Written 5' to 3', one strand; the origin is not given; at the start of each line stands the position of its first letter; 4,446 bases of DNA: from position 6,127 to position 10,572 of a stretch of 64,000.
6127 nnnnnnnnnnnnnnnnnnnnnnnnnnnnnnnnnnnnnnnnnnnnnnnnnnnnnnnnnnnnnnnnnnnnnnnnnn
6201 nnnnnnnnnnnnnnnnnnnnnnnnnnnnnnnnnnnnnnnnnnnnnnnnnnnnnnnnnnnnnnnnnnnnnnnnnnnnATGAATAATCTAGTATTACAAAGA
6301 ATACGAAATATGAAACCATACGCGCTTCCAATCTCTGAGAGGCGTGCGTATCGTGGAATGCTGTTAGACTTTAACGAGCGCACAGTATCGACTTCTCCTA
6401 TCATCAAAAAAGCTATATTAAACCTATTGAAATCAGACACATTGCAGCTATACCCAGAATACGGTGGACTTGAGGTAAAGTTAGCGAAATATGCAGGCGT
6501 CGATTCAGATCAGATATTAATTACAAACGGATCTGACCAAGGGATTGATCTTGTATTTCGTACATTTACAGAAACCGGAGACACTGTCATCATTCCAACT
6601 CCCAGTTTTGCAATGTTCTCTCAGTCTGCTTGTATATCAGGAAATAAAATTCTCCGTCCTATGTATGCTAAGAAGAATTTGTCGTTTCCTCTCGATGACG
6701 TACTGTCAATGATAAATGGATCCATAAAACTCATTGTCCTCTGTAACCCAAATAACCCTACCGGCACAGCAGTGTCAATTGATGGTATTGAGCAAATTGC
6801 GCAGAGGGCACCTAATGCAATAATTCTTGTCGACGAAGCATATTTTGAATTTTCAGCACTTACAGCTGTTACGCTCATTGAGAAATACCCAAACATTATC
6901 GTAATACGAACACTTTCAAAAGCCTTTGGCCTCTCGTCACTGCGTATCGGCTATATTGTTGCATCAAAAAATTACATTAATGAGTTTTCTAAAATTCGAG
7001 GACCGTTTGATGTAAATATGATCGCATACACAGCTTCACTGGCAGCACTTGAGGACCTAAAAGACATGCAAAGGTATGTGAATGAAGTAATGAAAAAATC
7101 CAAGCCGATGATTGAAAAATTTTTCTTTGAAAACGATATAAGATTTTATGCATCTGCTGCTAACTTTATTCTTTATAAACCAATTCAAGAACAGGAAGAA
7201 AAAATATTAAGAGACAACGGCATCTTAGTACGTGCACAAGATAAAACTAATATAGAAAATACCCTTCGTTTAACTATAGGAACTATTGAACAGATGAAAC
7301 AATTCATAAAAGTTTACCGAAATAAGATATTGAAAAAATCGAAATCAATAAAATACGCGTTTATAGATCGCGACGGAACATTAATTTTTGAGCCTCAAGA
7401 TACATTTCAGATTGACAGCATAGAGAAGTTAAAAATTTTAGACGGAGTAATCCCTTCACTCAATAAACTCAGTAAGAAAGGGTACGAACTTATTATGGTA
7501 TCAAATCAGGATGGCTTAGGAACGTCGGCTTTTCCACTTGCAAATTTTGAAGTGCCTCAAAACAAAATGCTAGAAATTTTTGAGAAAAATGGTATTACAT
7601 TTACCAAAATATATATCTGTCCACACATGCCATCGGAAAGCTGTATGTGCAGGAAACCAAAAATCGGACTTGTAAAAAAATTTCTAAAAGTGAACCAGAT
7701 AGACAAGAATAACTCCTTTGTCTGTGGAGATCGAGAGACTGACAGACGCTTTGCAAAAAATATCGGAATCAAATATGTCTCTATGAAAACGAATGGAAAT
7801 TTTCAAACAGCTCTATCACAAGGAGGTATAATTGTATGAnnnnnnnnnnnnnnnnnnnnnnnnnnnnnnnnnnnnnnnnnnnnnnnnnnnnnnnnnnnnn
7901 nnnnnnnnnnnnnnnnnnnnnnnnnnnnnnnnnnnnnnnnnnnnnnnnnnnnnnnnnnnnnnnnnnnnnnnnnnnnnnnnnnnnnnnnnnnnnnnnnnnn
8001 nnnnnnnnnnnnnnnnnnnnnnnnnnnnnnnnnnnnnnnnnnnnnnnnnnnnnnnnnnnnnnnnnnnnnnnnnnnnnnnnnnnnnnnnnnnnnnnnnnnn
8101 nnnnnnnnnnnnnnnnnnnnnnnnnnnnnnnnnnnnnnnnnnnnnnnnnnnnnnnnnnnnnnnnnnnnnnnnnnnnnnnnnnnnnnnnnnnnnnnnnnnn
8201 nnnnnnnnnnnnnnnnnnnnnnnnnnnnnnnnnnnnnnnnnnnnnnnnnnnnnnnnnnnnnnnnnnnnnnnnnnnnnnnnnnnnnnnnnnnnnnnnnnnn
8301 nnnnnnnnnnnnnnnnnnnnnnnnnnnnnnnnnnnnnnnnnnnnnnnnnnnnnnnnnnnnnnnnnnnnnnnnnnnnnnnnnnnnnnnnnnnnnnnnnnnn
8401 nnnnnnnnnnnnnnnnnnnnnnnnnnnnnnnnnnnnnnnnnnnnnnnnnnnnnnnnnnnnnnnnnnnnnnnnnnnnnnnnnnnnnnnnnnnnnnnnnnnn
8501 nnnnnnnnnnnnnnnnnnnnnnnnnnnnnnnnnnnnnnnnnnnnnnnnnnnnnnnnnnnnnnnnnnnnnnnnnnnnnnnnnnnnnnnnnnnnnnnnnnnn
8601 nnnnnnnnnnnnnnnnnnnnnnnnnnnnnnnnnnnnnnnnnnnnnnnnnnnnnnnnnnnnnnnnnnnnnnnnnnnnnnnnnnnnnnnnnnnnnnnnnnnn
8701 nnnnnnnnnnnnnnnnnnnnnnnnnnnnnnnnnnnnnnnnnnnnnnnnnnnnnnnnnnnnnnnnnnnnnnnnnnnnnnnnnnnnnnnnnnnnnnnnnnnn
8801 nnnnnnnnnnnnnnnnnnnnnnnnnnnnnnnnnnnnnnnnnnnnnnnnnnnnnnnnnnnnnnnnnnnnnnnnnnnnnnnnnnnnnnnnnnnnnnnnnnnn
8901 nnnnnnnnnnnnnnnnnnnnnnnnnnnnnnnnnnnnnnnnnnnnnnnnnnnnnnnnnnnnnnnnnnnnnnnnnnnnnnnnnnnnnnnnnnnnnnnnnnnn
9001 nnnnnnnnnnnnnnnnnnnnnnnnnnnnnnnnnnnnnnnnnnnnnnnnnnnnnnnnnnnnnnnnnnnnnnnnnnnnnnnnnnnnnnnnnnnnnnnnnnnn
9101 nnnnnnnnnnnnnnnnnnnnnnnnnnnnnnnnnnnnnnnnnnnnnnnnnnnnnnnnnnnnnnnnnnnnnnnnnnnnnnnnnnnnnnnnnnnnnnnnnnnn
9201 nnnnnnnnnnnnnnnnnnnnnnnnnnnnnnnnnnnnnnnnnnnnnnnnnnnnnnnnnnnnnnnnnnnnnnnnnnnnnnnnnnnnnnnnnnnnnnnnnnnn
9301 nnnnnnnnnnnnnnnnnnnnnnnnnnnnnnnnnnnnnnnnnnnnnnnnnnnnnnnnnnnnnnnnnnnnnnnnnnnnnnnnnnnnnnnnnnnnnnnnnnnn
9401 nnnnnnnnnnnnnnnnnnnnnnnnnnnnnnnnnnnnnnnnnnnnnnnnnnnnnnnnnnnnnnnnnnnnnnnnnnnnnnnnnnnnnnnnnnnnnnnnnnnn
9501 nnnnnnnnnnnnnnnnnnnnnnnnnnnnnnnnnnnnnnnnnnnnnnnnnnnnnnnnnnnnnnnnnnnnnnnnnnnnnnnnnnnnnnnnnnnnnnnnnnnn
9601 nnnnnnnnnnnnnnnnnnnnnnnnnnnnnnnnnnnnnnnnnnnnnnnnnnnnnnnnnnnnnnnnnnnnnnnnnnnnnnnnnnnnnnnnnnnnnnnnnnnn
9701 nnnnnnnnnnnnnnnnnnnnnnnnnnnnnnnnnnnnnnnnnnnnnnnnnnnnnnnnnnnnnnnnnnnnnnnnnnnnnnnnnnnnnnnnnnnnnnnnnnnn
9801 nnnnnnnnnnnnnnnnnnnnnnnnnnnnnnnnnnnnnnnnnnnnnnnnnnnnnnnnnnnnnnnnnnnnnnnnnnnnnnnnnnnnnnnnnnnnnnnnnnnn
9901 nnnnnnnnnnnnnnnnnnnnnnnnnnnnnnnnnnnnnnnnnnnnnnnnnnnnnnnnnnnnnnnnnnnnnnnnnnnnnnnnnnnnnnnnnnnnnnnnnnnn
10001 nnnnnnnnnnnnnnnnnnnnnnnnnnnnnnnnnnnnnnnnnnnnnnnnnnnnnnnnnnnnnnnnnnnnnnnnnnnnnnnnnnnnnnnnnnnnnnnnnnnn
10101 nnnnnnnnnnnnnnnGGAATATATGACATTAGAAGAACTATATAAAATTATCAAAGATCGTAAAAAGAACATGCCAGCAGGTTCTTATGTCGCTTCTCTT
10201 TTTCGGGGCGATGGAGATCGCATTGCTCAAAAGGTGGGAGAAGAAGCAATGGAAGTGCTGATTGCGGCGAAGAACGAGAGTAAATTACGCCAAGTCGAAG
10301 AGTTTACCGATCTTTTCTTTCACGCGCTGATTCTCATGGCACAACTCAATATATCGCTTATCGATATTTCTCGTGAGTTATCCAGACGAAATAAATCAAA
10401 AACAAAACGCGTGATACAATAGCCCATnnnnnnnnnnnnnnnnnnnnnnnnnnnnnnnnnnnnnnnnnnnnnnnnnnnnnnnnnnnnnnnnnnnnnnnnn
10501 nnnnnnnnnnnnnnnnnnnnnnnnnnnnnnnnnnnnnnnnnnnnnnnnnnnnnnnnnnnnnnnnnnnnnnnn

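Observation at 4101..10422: Histidine operon with a hisC-histidinol-phosphatase fusion and no hisA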

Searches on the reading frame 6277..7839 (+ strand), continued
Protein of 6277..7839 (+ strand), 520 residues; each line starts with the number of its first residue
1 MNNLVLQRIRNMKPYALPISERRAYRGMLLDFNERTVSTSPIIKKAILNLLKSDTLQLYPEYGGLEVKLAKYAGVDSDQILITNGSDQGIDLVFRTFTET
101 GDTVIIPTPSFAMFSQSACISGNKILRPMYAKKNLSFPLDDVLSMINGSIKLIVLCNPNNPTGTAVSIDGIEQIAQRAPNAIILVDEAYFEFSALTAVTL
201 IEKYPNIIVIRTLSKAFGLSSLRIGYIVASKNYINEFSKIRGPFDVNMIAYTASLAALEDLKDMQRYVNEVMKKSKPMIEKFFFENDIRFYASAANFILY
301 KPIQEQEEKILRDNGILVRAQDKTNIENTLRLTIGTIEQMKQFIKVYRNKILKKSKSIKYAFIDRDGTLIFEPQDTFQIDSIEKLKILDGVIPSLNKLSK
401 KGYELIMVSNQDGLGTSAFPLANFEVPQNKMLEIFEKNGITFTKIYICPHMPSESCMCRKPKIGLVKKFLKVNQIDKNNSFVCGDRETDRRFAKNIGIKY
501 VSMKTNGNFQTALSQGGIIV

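Call 40: find_encoding_contigs(protein=P0107, flank=10000, max_places=1)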
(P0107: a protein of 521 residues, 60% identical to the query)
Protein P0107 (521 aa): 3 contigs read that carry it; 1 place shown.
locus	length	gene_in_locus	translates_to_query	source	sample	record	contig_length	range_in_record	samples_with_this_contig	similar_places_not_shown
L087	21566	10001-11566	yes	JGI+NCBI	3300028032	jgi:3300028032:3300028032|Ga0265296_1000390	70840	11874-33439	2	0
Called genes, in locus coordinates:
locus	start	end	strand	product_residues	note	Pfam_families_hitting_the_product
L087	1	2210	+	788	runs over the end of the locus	PF19335:HMBD, PF00122:E1-E2_ATPase, PF00702:Hydrolase, PF12710:HAD (faint)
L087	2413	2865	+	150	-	-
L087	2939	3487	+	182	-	PF22544:HYDIN_VesB_CFA65-like_Ig (faint), PF07610:DUF1573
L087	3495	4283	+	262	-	PF11139:SfLAP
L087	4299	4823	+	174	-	-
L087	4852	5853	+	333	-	-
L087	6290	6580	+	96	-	PF01371:Trp_repressor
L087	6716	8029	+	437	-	PF00152:tRNA-synt_2 (weak), PF13393:tRNA-synt_His, PF00587:tRNA-synt_2b, PF03129:HGTP_anticodon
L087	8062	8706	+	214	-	PF01634:HisG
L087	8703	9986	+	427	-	PF00815:Histidinol_dh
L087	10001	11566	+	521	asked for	PF00155:Aminotran_1_2, PF00702:Hydrolase (faint), PF00266:Aminotran_5 (weak), PF01041:DegT_DnrJ_EryC1, PF01053:Cys_Met_Meta_PP (weak), PF13419:HAD_2 (faint), PF08645:PNK3P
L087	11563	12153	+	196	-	PF00475:IGPD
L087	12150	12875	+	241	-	PF00117:GATase, PF01174:SNO (faint), PF07685:GATase_3 (weak)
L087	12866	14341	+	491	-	PF00977:His_biosynth, PF05690:ThiG (faint), PF01884:PcrB (faint), PF00290:Trp_syntA (faint), PF02581:TMP-TENI (faint), PF03060:NMO (faint), PF00977:His_biosynth, PF01207:Dus (weak)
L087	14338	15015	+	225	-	PF01502:PRA-CH, PF01503:PRA-PH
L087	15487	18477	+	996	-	PF17757:UvrB_inter (weak), PF02559:CarD_TRCF_RID, PF00270:DEAD, PF04851:ResIII, PF00271:Helicase_C, PF03461:TRCF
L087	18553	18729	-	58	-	-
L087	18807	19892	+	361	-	PF02481:DNA_processg_A, PF17782:WHD_DprA (weak)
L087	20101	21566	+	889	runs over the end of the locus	PF01751:Toprim, PF01131:Topoisom_bac, PF13368:Toprim_C_rpt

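Call 41: find_encoding_contigs(protein=P0103, flank=10000, max_places=1)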
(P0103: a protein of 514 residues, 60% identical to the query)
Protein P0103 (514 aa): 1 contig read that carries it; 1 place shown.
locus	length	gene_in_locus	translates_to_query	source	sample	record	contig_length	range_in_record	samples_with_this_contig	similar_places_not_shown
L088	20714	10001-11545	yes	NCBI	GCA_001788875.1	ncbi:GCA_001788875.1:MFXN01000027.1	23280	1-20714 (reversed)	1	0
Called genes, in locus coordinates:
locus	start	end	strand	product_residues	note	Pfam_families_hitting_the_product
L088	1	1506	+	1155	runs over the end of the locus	-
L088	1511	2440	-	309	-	-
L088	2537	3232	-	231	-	PF00970:FAD_binding_6, PF00175:NAD_binding_1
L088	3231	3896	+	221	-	PF01487:DHquinase_I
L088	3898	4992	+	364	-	PF01926:MMR_HSR1, PF02421:FeoB_N, PF06071:YchF-GTPase_C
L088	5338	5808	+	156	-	-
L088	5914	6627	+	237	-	PF00977:His_biosynth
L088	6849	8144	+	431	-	PF00152:tRNA-synt_2 (faint), PF13393:tRNA-synt_His, PF00587:tRNA-synt_2b (weak), PF03129:HGTP_anticodon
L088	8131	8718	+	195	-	PF01634:HisG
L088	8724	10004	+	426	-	PF00815:Histidinol_dh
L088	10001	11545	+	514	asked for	PF00155:Aminotran_1_2, PF00702:Hydrolase (faint), PF00266:Aminotran_5, PF08645:PNK3P, PF13242:Hydrolase_like (weak)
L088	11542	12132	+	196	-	PF00475:IGPD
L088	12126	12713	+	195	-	PF00117:GATase, PF01174:SNO (faint)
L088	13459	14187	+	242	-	PF00977:His_biosynth, PF00290:Trp_syntA (faint), PF01207:Dus (faint), PF03060:NMO (faint)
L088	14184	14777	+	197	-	PF01502:PRA-CH, PF01503:PRA-PH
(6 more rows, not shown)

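Call 42: find_encoding_contigs(protein=P0117, flank=10000, max_places=1)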
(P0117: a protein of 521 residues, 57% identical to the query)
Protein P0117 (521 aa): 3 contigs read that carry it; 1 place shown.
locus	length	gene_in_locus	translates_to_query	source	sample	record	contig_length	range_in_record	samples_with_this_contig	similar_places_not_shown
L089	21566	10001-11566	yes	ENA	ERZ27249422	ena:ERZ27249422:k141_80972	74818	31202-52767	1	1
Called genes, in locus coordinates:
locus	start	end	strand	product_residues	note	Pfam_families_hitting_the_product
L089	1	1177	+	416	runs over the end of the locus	PF12704:MacB_PCD, PF02687:FtsX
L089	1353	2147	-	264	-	PF01978:TrmB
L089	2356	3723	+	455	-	PF02310:B12-binding, PF04055:Radical_SAM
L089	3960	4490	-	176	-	PF00293:NUDIX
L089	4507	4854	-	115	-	PF12643:MazG-like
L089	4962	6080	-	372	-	PF00391:PEP-utilizers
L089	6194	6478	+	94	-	PF01371:Trp_repressor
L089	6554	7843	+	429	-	PF00152:tRNA-synt_2 (weak), PF13393:tRNA-synt_His, PF00587:tRNA-synt_2b, PF03129:HGTP_anticodon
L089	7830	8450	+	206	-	PF01634:HisG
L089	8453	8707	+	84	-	PF03083:MtN3_slv, PF04193:PQ-loop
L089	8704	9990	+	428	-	PF00815:Histidinol_dh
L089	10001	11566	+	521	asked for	PF00155:Aminotran_1_2, PF13419:HAD_2 (faint), PF00266:Aminotran_5, PF08645:PNK3P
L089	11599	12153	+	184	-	PF00475:IGPD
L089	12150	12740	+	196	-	PF00117:GATase, PF01174:SNO (faint)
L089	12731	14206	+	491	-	PF00977:His_biosynth, PF05690:ThiG (faint), PF01884:PcrB (faint), PF00218:IGPS (faint), PF01180:DHO_dh (faint), PF03060:NMO (faint), PF00977:His_biosynth, PF01207:Dus (weak)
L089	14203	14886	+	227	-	PF01502:PRA-CH, PF01503:PRA-PH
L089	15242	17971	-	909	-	PF00403:HMA, PF00122:E1-E2_ATPase, PF00702:Hydrolase, PF08282:Hydrolase_3 (weak)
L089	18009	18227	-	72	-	PF00403:HMA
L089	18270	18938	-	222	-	-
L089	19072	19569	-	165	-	PF07610:DUF1573, PF22073:Cep192_D4 (weak), PF22544:HYDIN_VesB_CFA65-like_Ig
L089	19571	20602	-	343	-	PF13098:Thioredoxin_2 (faint), PF13462:Thioredoxin_4, PF01323:DSBA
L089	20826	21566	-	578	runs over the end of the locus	PF19991:HMA_2 (faint), PF00403:HMA, PF02683:DsbD_TM, PF13386:DsbD_2, PF13473:Cupredoxin_1 (weak)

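Call 47: find_encoding_contigs(protein=P0098, flank=10000, max_places=1)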
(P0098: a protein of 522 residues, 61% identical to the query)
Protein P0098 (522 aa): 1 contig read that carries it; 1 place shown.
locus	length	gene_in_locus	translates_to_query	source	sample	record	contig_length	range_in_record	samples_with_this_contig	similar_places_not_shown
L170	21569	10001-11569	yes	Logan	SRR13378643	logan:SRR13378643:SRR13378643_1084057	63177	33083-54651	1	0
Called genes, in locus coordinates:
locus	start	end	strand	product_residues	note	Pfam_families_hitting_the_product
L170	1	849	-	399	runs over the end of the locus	PF01041:DegT_DnrJ_EryC1, PF00266:Aminotran_5 (weak)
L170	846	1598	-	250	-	PF07224:Chlorophyllase (faint), PF12146:Hydrolase_4, PF00561:Abhydrolase_1, PF12697:Abhydrolase_6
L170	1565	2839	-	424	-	PF08245:Mur_ligase_M (weak), PF02875:Mur_ligase_C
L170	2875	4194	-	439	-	PF00772:DnaB, PF13481:AAA_25, PF03796:DnaB_C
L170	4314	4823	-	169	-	-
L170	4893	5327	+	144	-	-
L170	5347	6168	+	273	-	-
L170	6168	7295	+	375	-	PF01321:Creatinase_N, PF00557:Peptidase_M24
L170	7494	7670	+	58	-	PF01371:Trp_repressor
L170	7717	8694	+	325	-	PF01634:HisG, PF08029:HisG_C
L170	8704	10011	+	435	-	PF00815:Histidinol_dh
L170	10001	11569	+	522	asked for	PF00702:Hydrolase (faint), PF00155:Aminotran_1_2, PF00266:Aminotran_5, PF01041:DegT_DnrJ_EryC1, PF13419:HAD_2 (weak), PF08645:PNK3P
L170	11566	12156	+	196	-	PF00475:IGPD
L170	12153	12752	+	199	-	PF00117:GATase, PF01174:SNO (weak), PF07685:GATase_3 (faint), PF07722:Peptidase_C26 (faint)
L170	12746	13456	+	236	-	PF00977:His_biosynth, PF05690:ThiG (faint), PF13714:PEP_mutase (faint), PF01884:PcrB (faint), PF00478:IMPDH (faint), PF02581:TMP-TENI (faint), PF03060:NMO (faint), PF01207:Dus (weak), +1 more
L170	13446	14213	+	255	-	PF00977:His_biosynth, PF01207:Dus (weak), PF03060:NMO (faint)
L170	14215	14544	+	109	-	PF01502:PRA-CH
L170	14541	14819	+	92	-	PF01503:PRA-PH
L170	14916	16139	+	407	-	PF00152:tRNA-synt_2 (faint), PF13393:tRNA-synt_His, PF00587:tRNA-synt_2b, PF13393:tRNA-synt_His, PF03129:HGTP_anticodon, PF12745:HGTP_anticodon2 (weak)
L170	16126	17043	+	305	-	PF00892:EamA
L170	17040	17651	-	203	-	PF04542:Sigma70_r2 (weak), PF08281:Sigma70_r4_2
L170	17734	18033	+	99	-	PF01197:Ribosomal_L31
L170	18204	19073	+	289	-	PF03462:PCRF, PF00472:RF-1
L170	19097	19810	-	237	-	PF01066:CDP-OH_P_transf (weak)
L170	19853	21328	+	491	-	PF00929:RNase_T, PF01541:GIY-YIG (weak), PF27096:UvrC_M, PF27115:Cho_C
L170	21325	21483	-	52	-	-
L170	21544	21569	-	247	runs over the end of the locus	PF13623:SurA_N_2 (weak), PF13624:SurA_N_3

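Call 48: find_encoding_contigs(protein=P0091, flank=10000, max_places=1)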
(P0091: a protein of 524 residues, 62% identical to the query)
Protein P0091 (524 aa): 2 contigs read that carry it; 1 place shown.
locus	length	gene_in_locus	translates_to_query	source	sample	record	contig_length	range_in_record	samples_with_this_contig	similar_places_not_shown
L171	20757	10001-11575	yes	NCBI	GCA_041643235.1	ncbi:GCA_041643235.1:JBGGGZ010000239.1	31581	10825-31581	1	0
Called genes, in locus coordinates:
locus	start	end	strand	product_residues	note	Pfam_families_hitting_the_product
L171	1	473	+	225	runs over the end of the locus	-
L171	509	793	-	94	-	-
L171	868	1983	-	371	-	PF13167:GTP-bdg_N, PF03193:RsgA_GTPase (faint), PF16360:GTP-bdg_M, PF01926:MMR_HSR1, PF02421:FeoB_N (weak)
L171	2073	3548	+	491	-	PF02367:TsaE (faint), PF02463:SMC_N (faint), PF13555:AAA_29 (faint), PF00005:ABC_tran, PF00350:Dynamin_N (faint), PF00910:RNA_helicase (faint), PF12848:ABC_tran_Xtn, PF00005:ABC_tran, +10 more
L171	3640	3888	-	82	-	PF05016:ParE_toxin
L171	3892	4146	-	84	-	PF02604:PhdYeFM_antitox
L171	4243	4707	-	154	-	PF00583:Acetyltransf_1, PF13527:Acetyltransf_9 (weak), PF13673:Acetyltransf_10, PF13508:Acetyltransf_7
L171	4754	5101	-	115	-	PF01934:HepT-like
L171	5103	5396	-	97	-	PF01909:NTP_transf_2, PF18765:Polbeta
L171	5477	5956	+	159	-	PF21805:Imm5_like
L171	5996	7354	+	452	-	PF06824:Glyco_hydro_125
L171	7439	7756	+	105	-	PF01371:Trp_repressor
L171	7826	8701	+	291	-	PF09084:NMT1 (faint), PF01634:HisG, PF08029:HisG_C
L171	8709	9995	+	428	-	PF00815:Histidinol_dh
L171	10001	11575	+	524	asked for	PF00155:Aminotran_1_2, PF00266:Aminotran_5, PF01041:DegT_DnrJ_EryC1 (weak), PF13419:HAD_2 (weak), PF08645:PNK3P, PF13242:Hydrolase_like (faint)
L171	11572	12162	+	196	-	PF00475:IGPD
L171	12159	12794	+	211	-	PF00117:GATase, PF07685:GATase_3 (weak), PF01174:SNO (weak), PF07722:Peptidase_C26 (weak)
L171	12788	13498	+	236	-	PF00977:His_biosynth, PF05690:ThiG (faint), PF00218:IGPS (faint), PF02581:TMP-TENI (faint), PF13714:PEP_mutase (faint), PF03060:NMO (faint), PF01207:Dus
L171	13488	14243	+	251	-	PF00977:His_biosynth, PF01207:Dus (faint), PF02581:TMP-TENI (faint), PF03060:NMO (faint), PF01180:DHO_dh (faint)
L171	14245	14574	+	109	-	PF01502:PRA-CH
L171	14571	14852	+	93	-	PF01503:PRA-PH, PF03819:MazG (weak)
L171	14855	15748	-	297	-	PF00480:ROK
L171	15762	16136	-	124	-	PF24709:DUF7670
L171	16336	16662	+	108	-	PF01638:HxlR (weak), PF01022:HTH_5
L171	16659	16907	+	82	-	PF13192:Thioredoxin_3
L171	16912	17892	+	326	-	PF03773:ArsP_1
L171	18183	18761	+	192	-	-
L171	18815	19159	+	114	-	-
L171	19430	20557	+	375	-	-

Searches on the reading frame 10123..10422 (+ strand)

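Call 3: search_protein_families(library=pfam, proteins=[window:10123-10422:+])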
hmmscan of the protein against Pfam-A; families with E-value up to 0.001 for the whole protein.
window:10123-10422:+ (99 aa): 1 family
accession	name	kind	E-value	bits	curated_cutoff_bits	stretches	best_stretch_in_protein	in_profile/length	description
PF01503.22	PRA-PH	-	5.5e-22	78.4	21.3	1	3-90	1-86/86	Phosphoribosyl-ATP pyrophosphohydrolase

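Call 4: search_protein_families(library=ncbifam, proteins=[window:10123-10422:+])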
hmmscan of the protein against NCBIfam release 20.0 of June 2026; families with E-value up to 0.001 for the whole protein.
window:10123-10422:+ (99 aa): 5 families
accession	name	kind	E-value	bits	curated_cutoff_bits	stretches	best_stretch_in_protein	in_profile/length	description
TIGR03188.1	histidine_hisI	equivalog_domain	2.3e-27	95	42.7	1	3-86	1-84/84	phosphoribosyl-ATP diphosphatase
NF001611.0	PRK00400.1-3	equivalog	3.9e-26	91.3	99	1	2-90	6-94/108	phosphoribosyl-ATP diphosphatase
NF002747.0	PRK02759.1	equivalog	2.7e-25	89.2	187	1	2-92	117-207/208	bifunctional phosphoribosyl-AMP cyclohydrolase/phosphoribosyl-ATP diphosphatase HisIE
NF001613.0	PRK00400.1-5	equivalog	5e-22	77.9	120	1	2-91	5-94/107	phosphoribosyl-ATP diphosphatase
NF001610.0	PRK00400.1-1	equivalog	5.8e-12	45.6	104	1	2-86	9-93/93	phosphoribosyl-ATP diphosphatase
